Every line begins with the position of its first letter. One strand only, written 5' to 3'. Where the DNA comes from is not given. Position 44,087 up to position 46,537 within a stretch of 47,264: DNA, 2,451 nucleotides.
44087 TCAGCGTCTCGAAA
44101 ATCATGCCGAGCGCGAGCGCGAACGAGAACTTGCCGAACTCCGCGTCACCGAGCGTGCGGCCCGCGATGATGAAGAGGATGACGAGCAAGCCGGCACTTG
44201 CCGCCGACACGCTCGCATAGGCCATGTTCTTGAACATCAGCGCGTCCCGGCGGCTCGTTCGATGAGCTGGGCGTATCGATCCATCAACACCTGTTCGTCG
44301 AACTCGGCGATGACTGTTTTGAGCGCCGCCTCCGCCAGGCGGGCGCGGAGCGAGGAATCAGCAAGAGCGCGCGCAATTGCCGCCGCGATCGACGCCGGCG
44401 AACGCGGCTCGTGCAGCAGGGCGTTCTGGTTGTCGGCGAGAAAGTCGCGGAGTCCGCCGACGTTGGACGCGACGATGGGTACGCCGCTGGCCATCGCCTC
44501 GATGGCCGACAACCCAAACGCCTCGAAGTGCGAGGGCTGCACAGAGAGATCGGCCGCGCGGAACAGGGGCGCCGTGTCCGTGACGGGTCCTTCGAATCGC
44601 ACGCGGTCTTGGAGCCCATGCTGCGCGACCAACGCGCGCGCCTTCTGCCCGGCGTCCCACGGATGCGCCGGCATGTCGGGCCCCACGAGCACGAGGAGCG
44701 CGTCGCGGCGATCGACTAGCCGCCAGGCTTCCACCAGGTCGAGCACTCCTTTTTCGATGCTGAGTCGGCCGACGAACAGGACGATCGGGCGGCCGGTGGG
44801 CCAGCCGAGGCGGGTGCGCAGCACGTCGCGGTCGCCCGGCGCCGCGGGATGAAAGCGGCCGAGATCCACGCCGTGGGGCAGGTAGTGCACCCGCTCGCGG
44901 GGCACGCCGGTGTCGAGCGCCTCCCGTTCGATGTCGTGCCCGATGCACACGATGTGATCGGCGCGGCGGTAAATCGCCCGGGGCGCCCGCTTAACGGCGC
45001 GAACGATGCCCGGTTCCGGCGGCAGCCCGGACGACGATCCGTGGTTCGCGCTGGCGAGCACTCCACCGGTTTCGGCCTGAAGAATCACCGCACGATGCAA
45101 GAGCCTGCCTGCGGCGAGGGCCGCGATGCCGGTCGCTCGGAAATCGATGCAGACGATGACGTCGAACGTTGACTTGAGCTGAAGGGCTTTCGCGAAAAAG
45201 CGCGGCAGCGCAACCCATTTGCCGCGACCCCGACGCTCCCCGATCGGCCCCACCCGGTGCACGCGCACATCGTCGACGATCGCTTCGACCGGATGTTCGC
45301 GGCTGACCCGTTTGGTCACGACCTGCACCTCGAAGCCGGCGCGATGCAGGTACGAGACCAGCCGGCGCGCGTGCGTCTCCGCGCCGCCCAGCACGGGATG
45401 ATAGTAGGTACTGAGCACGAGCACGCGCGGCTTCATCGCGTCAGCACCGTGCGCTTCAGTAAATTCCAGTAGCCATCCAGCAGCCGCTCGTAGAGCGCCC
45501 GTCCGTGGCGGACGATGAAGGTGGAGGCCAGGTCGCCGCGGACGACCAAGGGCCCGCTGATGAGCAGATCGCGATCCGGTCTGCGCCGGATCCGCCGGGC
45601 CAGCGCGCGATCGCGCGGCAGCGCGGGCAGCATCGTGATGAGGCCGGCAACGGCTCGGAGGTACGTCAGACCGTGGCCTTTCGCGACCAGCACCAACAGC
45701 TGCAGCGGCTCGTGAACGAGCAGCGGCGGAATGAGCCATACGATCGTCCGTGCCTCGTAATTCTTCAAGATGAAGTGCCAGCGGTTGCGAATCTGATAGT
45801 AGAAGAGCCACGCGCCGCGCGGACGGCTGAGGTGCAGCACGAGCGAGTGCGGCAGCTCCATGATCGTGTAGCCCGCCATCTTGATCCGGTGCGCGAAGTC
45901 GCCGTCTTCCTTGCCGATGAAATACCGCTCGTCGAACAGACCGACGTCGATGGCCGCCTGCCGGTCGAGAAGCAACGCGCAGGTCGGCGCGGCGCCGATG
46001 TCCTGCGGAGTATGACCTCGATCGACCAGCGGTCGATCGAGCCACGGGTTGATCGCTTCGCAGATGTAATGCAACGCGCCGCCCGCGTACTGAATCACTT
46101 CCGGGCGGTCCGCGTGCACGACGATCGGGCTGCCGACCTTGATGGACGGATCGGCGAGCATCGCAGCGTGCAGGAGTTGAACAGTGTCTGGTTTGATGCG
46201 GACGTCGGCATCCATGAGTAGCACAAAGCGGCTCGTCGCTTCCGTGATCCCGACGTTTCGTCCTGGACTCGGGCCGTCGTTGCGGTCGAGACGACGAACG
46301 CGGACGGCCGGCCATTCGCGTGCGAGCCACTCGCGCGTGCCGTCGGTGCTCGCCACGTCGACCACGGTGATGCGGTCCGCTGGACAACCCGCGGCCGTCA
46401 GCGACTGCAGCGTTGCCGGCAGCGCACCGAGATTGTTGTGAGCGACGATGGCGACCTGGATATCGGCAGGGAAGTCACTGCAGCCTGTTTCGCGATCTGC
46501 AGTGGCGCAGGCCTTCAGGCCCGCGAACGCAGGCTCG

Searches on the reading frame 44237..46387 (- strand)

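Call 42: search_protein_families(library=pfam, proteins=[window:44237-46387:-], max_evalue=0.01)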
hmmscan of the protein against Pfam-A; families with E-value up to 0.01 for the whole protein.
window:44237-46387:- (716 aa): 7 families
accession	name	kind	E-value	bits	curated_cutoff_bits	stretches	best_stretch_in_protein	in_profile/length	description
PF00534.26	Glycos_transf_1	-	5.3e-39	134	26.4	1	520-690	2-171/172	Glycosyl transferases group 1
PF13692.12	Glyco_trans_1_4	-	1.2e-33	116.8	27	1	533-677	1-142/142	Glycosyl transferases group 1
PF20706.3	GT4-conflict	-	1.7e-20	73.8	26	1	323-659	1-335/385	Family 4 Glycosyltransferase in conflict systems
PF13439.12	Glyco_transf_4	-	3e-20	73.4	28.5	1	334-511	2-170/170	Glycosyltransferase Family 4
PF13579.12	Glyco_trans_4_4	-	1.5e-19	71.4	29.7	1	334-506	1-158/158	Glycosyl transferase 4-like domain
PF13524.12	Glyco_trans_1_2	-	1.6e-08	35.1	25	1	565-697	17-134/144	Glycosyl transferase-like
PF13477.12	Glyco_trans_4_2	-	0.0013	19.4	23.4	1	336-434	9-102/139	Glycosyl transferase 4-like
